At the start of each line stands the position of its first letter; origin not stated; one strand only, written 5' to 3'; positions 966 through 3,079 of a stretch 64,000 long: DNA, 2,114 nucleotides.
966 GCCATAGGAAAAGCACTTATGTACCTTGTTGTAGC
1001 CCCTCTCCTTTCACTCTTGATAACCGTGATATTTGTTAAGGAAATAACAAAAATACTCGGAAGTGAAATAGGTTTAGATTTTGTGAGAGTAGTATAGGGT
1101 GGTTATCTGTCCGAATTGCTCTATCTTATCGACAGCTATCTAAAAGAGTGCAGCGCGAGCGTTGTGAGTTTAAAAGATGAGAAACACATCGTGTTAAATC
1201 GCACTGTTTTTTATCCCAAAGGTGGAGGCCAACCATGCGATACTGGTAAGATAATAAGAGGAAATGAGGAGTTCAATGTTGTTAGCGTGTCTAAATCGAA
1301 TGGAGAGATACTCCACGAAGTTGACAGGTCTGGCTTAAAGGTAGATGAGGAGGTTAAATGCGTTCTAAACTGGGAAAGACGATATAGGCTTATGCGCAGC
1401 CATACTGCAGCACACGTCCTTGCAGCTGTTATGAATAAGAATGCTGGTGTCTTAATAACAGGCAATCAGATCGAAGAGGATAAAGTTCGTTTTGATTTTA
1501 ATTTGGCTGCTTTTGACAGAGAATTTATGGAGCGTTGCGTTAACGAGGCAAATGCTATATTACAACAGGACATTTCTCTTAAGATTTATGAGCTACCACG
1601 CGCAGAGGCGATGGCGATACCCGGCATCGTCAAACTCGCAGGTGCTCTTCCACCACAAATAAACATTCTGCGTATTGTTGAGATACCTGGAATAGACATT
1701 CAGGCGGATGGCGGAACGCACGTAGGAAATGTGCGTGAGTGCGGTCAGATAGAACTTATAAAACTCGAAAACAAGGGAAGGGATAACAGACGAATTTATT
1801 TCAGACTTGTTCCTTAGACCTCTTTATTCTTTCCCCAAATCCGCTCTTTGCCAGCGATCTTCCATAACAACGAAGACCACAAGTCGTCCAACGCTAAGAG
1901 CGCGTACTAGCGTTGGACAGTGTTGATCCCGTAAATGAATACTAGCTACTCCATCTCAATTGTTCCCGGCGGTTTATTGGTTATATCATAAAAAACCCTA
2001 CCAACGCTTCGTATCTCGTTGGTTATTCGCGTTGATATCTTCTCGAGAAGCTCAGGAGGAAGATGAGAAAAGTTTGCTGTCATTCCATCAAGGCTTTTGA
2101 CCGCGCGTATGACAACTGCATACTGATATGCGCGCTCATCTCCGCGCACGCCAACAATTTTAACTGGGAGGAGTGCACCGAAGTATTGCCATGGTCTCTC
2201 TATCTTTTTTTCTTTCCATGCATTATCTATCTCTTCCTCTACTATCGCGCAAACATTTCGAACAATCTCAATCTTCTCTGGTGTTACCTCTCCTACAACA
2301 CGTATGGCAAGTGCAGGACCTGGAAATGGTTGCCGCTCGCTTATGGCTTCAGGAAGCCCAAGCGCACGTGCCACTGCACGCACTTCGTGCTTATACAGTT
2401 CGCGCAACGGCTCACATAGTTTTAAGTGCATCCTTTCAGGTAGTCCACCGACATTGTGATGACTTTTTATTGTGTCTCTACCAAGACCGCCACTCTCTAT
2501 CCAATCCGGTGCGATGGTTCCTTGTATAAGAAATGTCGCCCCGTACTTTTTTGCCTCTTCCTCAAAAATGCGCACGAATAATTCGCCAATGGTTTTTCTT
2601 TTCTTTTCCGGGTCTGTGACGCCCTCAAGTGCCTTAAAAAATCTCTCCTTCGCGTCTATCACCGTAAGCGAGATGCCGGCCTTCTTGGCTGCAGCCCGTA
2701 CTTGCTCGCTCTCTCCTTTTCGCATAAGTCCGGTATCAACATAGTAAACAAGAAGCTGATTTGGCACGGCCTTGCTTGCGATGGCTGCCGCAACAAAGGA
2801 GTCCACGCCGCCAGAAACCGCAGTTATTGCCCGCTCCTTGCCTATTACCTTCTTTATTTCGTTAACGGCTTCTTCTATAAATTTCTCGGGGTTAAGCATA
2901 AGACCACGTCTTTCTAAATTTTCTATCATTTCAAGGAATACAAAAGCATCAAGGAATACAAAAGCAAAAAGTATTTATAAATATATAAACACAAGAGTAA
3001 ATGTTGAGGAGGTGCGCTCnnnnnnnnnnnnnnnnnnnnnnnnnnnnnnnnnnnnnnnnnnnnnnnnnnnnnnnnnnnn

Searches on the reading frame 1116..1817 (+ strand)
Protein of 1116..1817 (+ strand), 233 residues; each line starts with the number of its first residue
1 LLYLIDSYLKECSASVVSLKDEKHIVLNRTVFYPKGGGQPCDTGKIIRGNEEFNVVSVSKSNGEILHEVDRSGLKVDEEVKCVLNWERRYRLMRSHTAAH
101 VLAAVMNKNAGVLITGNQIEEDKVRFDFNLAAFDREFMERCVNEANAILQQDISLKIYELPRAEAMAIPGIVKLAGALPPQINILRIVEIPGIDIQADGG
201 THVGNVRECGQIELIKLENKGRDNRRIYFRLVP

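Call 65: search_protein_families(library=pfam, proteins=[window:1116-1817:+], max_evalue=0.01)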
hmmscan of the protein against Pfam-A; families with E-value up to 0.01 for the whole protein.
window:1116-1817:+ (233 aa): 2 families
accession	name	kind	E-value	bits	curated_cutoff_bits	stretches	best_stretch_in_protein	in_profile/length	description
PF01411.24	tRNA-synt_2c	-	7.8e-14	51.5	30.3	1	17-88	479-552/552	tRNA synthetases class II (A)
PF07973.19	tRNA_SAD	-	8.5e-12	45.3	24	1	185-228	1-44/44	Threonyl and Alanyl tRNA synthetase second additional domain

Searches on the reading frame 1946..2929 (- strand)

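Call 65: search_protein_families(library=pfam, proteins=[window:1946-2929:-], max_evalue=0.01)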
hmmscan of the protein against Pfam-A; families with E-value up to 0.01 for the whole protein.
window:1946-2929:- (327 aa): 9 families
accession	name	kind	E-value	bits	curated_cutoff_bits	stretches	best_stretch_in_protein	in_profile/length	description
PF00958.27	GMP_synt_C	-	1.5e-35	121.5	27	1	242-326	8-92/92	GMP synthase C terminal domain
PF02540.23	NAD_synthase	-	1.3e-09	38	21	1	16-106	7-93/242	NAD synthase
PF01171.26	ATP_bind_3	-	6e-05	23.3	27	1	35-190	3-159/182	PP-loop family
PF01507.26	PAPS_reduct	-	0.00011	22.7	22.5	1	35-110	3-77/175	Phosphoadenosine phosphosulfate reductase domain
PF06508.19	QueC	-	0.00017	21.6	22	1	33-94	1-61/210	Queuosine biosynthesis protein QueC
PF03054.22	tRNA_Me_trans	-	0.0004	20.5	20.6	0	34-99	3-78/202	tRNA methyl transferase HUP domain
PF00764.25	Arginosuc_synth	-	0.0017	18.9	27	1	34-99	2-67/162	Arginosuccinate synthase N-terminal HUP domain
PF02568.20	ThiI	-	0.0022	18.1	20.5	1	32-192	4-161/197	Thiamine biosynthesis protein (ThiI)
PF00733.27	Asn_synthase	-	0.0034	17.5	21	0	36-95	22-81/354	Asparagine synthase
